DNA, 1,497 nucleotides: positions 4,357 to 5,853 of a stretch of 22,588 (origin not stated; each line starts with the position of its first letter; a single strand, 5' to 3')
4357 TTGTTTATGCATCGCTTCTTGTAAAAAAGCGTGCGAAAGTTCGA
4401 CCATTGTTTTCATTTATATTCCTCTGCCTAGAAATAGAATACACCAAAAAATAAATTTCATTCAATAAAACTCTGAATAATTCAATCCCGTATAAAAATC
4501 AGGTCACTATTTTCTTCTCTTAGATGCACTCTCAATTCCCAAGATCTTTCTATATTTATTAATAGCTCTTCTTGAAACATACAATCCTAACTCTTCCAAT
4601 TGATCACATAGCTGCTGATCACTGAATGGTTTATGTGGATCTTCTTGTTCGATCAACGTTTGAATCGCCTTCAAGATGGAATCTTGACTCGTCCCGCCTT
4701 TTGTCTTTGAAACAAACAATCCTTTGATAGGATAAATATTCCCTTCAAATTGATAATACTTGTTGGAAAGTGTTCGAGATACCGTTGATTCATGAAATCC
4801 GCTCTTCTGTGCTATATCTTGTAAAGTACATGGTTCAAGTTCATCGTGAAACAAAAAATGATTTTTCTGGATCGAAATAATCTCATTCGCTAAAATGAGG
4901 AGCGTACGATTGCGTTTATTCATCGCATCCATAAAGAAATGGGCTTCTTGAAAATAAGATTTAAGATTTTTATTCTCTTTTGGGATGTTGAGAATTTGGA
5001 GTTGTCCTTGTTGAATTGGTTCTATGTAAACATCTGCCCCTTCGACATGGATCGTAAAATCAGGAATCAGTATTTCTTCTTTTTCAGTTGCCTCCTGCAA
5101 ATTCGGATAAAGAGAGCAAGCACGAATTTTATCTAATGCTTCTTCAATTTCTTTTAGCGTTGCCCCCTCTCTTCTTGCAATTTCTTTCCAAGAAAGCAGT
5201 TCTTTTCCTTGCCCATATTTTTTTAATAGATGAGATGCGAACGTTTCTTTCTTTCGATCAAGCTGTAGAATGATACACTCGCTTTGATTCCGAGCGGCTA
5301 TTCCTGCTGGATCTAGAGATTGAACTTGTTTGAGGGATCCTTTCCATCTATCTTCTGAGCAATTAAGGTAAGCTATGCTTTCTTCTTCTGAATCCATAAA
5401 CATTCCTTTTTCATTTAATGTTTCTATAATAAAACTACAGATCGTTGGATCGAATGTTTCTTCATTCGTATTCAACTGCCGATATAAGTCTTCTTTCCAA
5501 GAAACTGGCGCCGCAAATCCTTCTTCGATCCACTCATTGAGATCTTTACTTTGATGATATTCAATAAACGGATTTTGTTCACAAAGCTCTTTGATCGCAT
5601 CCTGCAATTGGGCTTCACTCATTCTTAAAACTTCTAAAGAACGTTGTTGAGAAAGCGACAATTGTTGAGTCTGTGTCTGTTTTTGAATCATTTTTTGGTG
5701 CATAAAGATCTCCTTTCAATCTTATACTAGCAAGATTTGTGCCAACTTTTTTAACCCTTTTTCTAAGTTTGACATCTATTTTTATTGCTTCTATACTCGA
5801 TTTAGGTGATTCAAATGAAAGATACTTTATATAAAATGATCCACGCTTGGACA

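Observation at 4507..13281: Self-contained sigma-54 cassette: the sigma factor, its LevR-type activator and their target PTS/SIS operon in one 8.8-kb block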

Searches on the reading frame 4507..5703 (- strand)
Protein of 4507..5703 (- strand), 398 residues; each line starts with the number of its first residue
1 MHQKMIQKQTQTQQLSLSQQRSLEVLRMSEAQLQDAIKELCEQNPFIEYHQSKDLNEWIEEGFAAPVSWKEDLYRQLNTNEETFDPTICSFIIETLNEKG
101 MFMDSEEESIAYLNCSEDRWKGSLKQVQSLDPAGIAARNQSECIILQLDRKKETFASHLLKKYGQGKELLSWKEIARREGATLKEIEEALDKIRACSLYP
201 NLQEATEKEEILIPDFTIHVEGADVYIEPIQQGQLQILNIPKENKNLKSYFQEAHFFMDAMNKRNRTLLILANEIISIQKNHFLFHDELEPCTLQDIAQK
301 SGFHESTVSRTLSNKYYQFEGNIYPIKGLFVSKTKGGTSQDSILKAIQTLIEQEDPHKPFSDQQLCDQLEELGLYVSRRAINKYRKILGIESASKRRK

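Call 6: search_protein_families(library=pfam, proteins=[window:4507-5703:-])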
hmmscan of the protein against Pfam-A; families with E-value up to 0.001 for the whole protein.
window:4507-5703:- (398 aa): 3 families
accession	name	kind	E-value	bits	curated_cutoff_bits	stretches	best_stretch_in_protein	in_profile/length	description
PF04552.19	Sigma54_DBD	-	3e-38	131.5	22.8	1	246-398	3-160/160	Sigma-54, DNA binding domain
PF04963.19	Sigma54_CBD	-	1.2e-29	103.9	22.9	1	61-229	4-171/185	Sigma-54 factor, core binding domain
PF00309.25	Sigma54_AID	-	1.8e-08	34.5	23.8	1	5-48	2-45/46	Sigma-54 factor, Activator interacting domain (AID)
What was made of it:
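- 4507..5703 (-): rpoN (sigma-54), 398 aa. Pfam Sigma54_AID, CBD and DBD (call 6).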

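Call 8: search_protein_families(library=ncbifam, proteins=[window:4507-5703:-])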
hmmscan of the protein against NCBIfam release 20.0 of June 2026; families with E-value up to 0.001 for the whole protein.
window:4507-5703:- (398 aa): 7 families
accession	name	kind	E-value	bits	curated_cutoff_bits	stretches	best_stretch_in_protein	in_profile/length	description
TIGR02395.1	rpoN_sigma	equivalog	5.8e-77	259.6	277.35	1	9-397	1-434/434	RNA polymerase factor sigma-54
NF009118.0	PRK12469.1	subfamily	3.9e-56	190.9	396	1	56-398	116-480/483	RNA polymerase factor sigma-54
NF004595.0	PRK05932.1-2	equivalog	1.4e-55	189.1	513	1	68-397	124-481/484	RNA polymerase factor sigma-54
NF004602.0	PRK05932.2-4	equivalog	2.9e-47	161.4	506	1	3-398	3-410/416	RNA polymerase factor sigma-54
NF004598.0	PRK05932.1-5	equivalog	3.3e-47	161.4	621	1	63-397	142-502/504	RNA polymerase factor sigma-54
NF004596.0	PRK05932.1-3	subfamily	6.7e-46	157.3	499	1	59-398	145-506/515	RNA polymerase factor sigma-54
NF004597.0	PRK05932.1-4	equivalog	2.4e-34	118.7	817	1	84-397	136-474/477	RNA polymerase factor sigma-54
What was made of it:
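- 4507..5703 (-): Scores 259.6 bits against the 277.35 cutoff of NCBIfam TIGR02395 (call 8).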

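Call 10: find_homologous_proteins(query=window:4507-5703:-)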
Query window:4507-5703:- (398 aa): 1751 proteins with E <= 0.001 among 4995 candidates; the best 120 are listed.
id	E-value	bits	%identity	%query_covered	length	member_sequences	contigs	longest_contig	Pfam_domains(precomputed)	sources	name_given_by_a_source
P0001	2.5e-261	884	100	100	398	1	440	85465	PF04963.20,PF00309.26,PF04552.20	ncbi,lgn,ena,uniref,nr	ncbi:RNA polymerase factor sigma-54 [Dubosiella newyorkensis]|uniref:RNA polymerase factor sigma-54 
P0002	5.0e-261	883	100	100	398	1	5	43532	PF04963.20,PF00309.26,PF04552.20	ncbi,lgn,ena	-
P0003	5.0e-261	883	100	100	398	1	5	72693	PF04963.20,PF00309.26,PF04552.20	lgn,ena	-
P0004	7.1e-261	882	100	100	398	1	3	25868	PF04963.20,PF00309.26,PF04552.20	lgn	-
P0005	7.6e-261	882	100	100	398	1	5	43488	PF04963.20,PF00309.26,PF04552.20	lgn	-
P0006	9.1e-261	882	100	100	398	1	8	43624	PF04963.20,PF00309.26,PF04552.20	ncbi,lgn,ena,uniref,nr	ncbi:RNA polymerase subunit sigma-54 [Dubosiella newyorkensis]|uniref:RNA polymerase factor sigma-54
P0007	9.1e-261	882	100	100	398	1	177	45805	PF04963.20,PF00309.26,PF04552.20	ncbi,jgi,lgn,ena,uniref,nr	ncbi:RNA polymerase subunit sigma-54 [Dubosiella newyorkensis]|jgi:RNA polymerase sigma-54 factor|un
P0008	9.4e-261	882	100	100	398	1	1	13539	PF04963.20,PF00309.26,PF04552.20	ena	-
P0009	4.4e-260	880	99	100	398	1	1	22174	PF04963.20,PF00309.26,PF04552.20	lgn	-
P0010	6.4e-260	879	99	100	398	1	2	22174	PF04963.20,PF00309.26,PF04552.20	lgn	-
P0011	7.6e-260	879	100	100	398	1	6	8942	PF04963.20,PF00309.26,PF04552.20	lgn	-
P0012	8.2e-260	879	100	99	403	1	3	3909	PF04963.20,PF00309.26,PF04552.20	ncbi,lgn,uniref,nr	ncbi:RNA polymerase subunit sigma-54 [Dubosiella newyorkensis]|uniref:RNA polymerase factor sigma-54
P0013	2.4e-253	857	100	97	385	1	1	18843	PF04963.20,PF00309.26,PF04552.20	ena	-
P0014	1.2e-252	855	96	100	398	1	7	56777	PF04963.20,PF00309.26,PF04552.20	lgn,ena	-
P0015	3.5e-251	850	95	100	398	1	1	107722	PF04963.20,PF00309.26,PF04552.20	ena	-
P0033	8.2e-187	638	70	100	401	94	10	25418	PF04963.20,PF00309.26,PF04552.20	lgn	-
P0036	1.3e-109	384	48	100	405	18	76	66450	PF04963.20,PF00356.28,PF00309.26,PF04552.20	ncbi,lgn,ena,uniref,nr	ncbi:LacI family DNA-binding transcriptional regulator [uncultured Faecalibaculum sp.]|uniref:RNA po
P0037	4.3e-109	383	47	100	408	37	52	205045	PF04963.20,PF00309.26,PF04552.20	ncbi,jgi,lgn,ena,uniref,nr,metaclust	ncbi:RNA polymerase factor sigma-54 [uncultured Dubosiella sp.]|uniref:RNA polymerase factor sigma-5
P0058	1.1e-95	339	43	98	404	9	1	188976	PF04963.20,PF00309.26,PF04552.20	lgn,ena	-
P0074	4.5e-90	320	42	99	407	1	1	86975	PF04963.20,PF00309.26,PF04552.20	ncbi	-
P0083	7.9e-77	277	36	100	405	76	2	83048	PF04963.20,PF00309.26,PF04552.20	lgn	-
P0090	3.3e-64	235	39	81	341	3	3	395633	PF04963.20,PF00309.26,PF04552.20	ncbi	-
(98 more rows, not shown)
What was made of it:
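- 4507..5703 (-): 100% match to proteins named sigma-54 of Dubosiella newyorkensis (call 10).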

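Call 11: find_encoding_contigs(protein=window:4507-5703:-, flank=10000, max_places=10)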
Protein window:4507-5703:- (398 aa): 23 contigs read that carry it; 10 places shown.
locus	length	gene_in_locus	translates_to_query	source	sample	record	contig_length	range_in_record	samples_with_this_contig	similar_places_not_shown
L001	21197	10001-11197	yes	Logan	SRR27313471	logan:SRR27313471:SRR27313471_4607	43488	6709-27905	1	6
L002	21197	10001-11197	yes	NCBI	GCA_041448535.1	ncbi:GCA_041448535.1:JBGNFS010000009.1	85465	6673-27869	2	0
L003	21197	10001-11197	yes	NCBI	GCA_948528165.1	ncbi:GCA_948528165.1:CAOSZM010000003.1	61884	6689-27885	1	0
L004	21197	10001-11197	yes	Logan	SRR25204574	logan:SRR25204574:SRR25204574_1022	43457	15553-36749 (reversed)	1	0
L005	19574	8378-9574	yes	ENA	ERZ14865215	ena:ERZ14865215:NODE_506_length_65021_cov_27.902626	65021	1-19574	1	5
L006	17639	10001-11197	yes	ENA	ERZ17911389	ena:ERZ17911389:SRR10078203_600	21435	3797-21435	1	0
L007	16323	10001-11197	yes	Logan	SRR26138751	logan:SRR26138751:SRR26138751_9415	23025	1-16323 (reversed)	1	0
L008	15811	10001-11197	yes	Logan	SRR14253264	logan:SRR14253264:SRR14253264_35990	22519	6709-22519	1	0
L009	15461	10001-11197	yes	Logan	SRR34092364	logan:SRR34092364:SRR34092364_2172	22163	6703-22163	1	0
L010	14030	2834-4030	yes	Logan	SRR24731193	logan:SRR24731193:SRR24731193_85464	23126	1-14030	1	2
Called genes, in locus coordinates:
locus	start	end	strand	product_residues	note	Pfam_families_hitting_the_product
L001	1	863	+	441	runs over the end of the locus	PF01743:PolyA_pol, PF12627:PolyA_pol_RNAbd, PF01966:HD (weak)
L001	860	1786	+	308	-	PF02646:RmuC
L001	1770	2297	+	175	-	PF01661:Macro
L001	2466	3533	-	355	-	PF01380:SIS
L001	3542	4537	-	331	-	PF01380:SIS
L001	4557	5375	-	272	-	PF03613:EIID-AGA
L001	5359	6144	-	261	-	PF03609:EII-Sor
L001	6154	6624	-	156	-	PF03830:PTSIIB_sorb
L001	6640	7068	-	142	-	PF03610:EIIA-man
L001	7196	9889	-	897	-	PF00158:Sigma54_activat, PF14532:Sigma54_activ_2 (faint), PF00004:AAA, PF01078:Mg_chelatase (faint), PF07728:AAA_5, PF13401:AAA_22 (faint), PF25601:AAA_lid_14 (faint), PF00874:PRD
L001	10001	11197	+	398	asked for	PF00309:Sigma54_AID, PF04963:Sigma54_CBD, PF04552:Sigma54_DBD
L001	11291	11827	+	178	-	PF06962:rRNA_methylase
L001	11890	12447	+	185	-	PF06560:GPI, PF07883:Cupin_2 (weak)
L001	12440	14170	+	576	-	-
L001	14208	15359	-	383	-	PF00005:ABC_tran, PF17912:OB_MalK, PF08402:TOBE_2, PF03459:TOBE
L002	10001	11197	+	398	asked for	PF00309:Sigma54_AID, PF04963:Sigma54_CBD, PF04552:Sigma54_DBD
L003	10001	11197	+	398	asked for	PF00309:Sigma54_AID, PF04963:Sigma54_CBD, PF04552:Sigma54_DBD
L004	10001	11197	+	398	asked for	PF00309:Sigma54_AID, PF04963:Sigma54_CBD, PF04552:Sigma54_DBD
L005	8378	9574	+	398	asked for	PF00309:Sigma54_AID, PF04963:Sigma54_CBD, PF04552:Sigma54_DBD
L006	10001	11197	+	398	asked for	PF00309:Sigma54_AID, PF04963:Sigma54_CBD, PF04552:Sigma54_DBD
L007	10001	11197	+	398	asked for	PF00309:Sigma54_AID, PF04963:Sigma54_CBD, PF04552:Sigma54_DBD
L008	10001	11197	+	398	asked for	PF00309:Sigma54_AID, PF04963:Sigma54_CBD, PF04552:Sigma54_DBD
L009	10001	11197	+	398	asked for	PF00309:Sigma54_AID, PF04963:Sigma54_CBD, PF04552:Sigma54_DBD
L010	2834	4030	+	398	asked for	PF00309:Sigma54_AID, PF04963:Sigma54_CBD, PF04552:Sigma54_DBD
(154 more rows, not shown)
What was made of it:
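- Checked: levR most likely starts at ATG 5815 (897 aa) (call 11).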

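Call 13: find_encoding_contigs(protein=P0033, flank=10000, max_places=3)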
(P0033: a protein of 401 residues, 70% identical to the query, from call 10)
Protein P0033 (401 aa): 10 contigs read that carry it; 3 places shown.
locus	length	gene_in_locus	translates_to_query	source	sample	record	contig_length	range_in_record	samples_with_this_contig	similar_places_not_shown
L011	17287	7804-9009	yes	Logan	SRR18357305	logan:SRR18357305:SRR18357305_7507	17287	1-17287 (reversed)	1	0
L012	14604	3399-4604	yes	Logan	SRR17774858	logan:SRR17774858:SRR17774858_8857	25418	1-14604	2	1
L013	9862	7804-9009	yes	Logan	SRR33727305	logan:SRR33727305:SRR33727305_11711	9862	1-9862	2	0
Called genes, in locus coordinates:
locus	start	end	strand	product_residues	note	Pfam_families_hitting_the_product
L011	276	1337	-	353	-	PF01380:SIS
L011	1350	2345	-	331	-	PF01380:SIS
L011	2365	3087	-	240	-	PF03613:EIID-AGA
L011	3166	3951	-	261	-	PF03609:EII-Sor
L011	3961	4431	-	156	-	PF03830:PTSIIB_sorb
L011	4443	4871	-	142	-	PF03610:EIIA-man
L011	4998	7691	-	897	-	PF25601:AAA_lid_14 (faint), PF00158:Sigma54_activat, PF14532:Sigma54_activ_2 (faint), PF00004:AAA, PF07728:AAA_5, PF13401:AAA_22 (weak), PF00874:PRD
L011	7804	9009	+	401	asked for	PF00309:Sigma54_AID (weak), PF04963:Sigma54_CBD, PF04552:Sigma54_DBD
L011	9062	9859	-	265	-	PF00106:adh_short, PF13561:adh_short_C2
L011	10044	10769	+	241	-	PF03193:RsgA_GTPase (weak), PF02463:SMC_N (faint), PF00005:ABC_tran, PF13304:AAA_21 (faint)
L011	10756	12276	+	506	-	-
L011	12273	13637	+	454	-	PF12704:MacB_PCD, PF02687:FtsX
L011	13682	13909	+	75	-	-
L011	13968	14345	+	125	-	PF01325:Fe_dep_repress, PF12802:MarR_2 (weak), PF02742:Fe_dep_repr_C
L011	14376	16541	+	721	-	PF01136:Peptidase_U32, PF12392:DUF3656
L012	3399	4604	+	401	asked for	PF00309:Sigma54_AID (weak), PF04963:Sigma54_CBD, PF04552:Sigma54_DBD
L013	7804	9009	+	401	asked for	PF00309:Sigma54_AID (weak), PF04963:Sigma54_CBD, PF04552:Sigma54_DBD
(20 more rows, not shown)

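Call 14: find_encoding_contigs(protein=P0036, flank=10000, max_places=3)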
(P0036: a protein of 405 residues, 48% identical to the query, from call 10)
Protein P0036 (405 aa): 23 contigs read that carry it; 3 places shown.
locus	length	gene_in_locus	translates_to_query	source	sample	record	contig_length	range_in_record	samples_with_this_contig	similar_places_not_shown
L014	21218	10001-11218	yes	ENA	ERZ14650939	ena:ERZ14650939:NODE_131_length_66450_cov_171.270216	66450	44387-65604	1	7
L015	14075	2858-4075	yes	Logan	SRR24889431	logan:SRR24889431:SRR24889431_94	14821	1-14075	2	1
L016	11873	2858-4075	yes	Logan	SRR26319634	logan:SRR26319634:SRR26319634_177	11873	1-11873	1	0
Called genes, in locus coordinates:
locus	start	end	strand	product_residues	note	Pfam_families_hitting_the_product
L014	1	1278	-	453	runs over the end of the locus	PF00078:RVT_1, PF00680:RdRP_1 (weak), PF08388:GIIM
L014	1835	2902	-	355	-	PF01380:SIS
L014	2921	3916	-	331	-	PF01380:SIS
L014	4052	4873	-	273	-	PF03613:EIID-AGA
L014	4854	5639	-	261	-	PF03609:EII-Sor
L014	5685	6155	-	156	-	PF03830:PTSIIB_sorb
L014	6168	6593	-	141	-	PF03610:EIIA-man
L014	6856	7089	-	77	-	-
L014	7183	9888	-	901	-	PF00158:Sigma54_activat, PF00004:AAA (weak), PF01078:Mg_chelatase (faint), PF07728:AAA_5, PF13401:AAA_22 (faint), PF00874:PRD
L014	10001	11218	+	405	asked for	PF00309:Sigma54_AID, PF04963:Sigma54_CBD, PF04552:Sigma54_DBD, PF00356:LacI (weak)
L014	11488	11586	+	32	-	-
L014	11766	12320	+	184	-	-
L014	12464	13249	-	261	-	-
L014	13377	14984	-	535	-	PF13416:SBP_bac_8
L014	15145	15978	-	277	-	PF00528:BPD_transp_1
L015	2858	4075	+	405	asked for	PF00309:Sigma54_AID, PF04963:Sigma54_CBD, PF04552:Sigma54_DBD, PF00356:LacI (weak)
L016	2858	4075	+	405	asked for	PF00309:Sigma54_AID, PF04963:Sigma54_CBD, PF04552:Sigma54_DBD, PF00356:LacI (weak)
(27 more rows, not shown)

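Call 15: find_encoding_contigs(protein=P0037, flank=10000, max_places=3)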
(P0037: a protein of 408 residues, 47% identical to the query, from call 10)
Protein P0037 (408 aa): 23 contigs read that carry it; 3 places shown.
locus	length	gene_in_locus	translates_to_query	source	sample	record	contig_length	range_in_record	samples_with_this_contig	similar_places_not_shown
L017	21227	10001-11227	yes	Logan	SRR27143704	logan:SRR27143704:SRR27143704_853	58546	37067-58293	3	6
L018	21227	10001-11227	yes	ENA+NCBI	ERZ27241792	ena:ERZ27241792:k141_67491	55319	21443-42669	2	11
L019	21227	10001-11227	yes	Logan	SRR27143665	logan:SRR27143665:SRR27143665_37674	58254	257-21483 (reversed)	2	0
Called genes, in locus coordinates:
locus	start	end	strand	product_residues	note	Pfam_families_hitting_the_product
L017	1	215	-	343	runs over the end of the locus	PF00793:DAHP_synth_1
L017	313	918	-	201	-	PF12917:YfbR-like, PF13023:HD_3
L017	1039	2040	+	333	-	PF06081:ArAE_1, PF11728:ArAE_1_C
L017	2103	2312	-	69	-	-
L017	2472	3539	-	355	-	PF01380:SIS (weak)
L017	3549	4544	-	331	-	PF01380:SIS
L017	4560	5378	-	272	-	PF03613:EIID-AGA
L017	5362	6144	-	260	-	PF03609:EII-Sor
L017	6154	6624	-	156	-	PF03830:PTSIIB_sorb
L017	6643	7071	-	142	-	PF03610:EIIA-man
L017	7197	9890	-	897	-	PF07724:AAA_2 (faint), PF00158:Sigma54_activat, PF14532:Sigma54_activ_2 (faint), PF00004:AAA, PF01078:Mg_chelatase (weak), PF07728:AAA_5, PF13401:AAA_22 (weak), PF00874:PRD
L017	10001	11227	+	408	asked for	PF00309:Sigma54_AID, PF04963:Sigma54_CBD, PF04552:Sigma54_DBD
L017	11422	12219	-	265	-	PF06912:DUF1275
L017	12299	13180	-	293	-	PF00892:EamA, PF03151:TPT (weak), PF00892:EamA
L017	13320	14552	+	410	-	PF05697:Trigger_N, PF00254:FKBP_C, PF05698:Trigger_C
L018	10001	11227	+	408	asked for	PF00309:Sigma54_AID, PF04963:Sigma54_CBD, PF04552:Sigma54_DBD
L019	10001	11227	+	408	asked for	PF00309:Sigma54_AID, PF04963:Sigma54_CBD, PF04552:Sigma54_DBD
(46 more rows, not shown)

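Call 16: find_encoding_contigs(protein=P0058, flank=10000, max_places=2)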
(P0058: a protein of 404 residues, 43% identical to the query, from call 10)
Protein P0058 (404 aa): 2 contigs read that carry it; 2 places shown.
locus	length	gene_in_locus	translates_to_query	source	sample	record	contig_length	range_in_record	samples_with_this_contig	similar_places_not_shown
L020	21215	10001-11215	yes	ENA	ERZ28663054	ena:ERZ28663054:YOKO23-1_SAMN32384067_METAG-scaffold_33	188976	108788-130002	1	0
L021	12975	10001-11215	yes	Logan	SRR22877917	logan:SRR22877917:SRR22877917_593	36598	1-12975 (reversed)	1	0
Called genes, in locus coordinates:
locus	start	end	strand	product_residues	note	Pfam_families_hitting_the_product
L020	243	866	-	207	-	PF14014:DUF4230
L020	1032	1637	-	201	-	PF00265:TK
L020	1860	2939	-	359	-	PF01380:SIS, PF13580:SIS_2 (weak)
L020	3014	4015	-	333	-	PF01380:SIS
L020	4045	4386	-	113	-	PF03613:EIID-AGA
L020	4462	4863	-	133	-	PF03613:EIID-AGA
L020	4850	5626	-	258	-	PF03609:EII-Sor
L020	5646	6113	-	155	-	PF03830:PTSIIB_sorb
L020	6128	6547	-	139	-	PF03610:EIIA-man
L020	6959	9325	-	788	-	PF00004:AAA, PF00158:Sigma54_activat, PF01078:Mg_chelatase (faint), PF07728:AAA_5, PF25601:AAA_lid_14 (weak), PF00874:PRD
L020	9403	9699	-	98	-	-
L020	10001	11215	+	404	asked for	PF00309:Sigma54_AID, PF04963:Sigma54_CBD, PF04552:Sigma54_DBD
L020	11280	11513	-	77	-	PF01197:Ribosomal_L31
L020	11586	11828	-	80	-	-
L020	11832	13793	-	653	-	PF00133:tRNA-synt_1, PF01406:tRNA-synt_1e (weak), PF01921:tRNA-synt_1f (faint), PF09334:tRNA-synt_1g, PF00133:tRNA-synt_1, PF19303:Anticodon_3, PF08264:Anticodon_1 (weak), PF01588:tRNA_bind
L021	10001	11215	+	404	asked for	PF00309:Sigma54_AID, PF04963:Sigma54_CBD, PF04552:Sigma54_DBD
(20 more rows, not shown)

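Call 17: find_encoding_contigs(protein=P0083, flank=10000, max_places=2)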
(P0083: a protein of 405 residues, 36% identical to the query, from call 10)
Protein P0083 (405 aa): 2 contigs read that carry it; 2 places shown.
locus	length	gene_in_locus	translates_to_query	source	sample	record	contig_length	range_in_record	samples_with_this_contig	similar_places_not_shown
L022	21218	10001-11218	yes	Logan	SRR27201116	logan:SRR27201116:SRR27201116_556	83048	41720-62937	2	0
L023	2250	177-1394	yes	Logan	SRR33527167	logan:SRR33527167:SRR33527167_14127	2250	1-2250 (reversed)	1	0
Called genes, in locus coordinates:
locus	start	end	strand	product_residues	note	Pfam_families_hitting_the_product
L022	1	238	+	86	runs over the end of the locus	-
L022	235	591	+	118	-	-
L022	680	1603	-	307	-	PF01734:Patatin, PF19890:DUF6363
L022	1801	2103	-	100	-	-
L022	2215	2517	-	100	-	PF00702:Hydrolase, PF13419:HAD_2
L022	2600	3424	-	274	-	PF03613:EIID-AGA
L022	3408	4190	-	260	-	PF03609:EII-Sor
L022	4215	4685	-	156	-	PF03830:PTSIIB_sorb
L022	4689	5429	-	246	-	PF03437:BtpA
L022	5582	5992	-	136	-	PF03610:EIIA-man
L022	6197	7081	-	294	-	-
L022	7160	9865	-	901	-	PF00158:Sigma54_activat, PF00004:AAA, PF01078:Mg_chelatase (weak), PF07728:AAA_5, PF13401:AAA_22 (faint), PF25601:AAA_lid_14 (weak), PF00874:PRD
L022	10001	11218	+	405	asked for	PF00309:Sigma54_AID (weak), PF04963:Sigma54_CBD, PF04552:Sigma54_DBD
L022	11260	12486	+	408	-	PF00563:EAL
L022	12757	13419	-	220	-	PF00583:Acetyltransf_1, PF13673:Acetyltransf_10 (weak), PF13508:Acetyltransf_7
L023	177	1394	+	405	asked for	PF00309:Sigma54_AID (weak), PF04963:Sigma54_CBD, PF04552:Sigma54_DBD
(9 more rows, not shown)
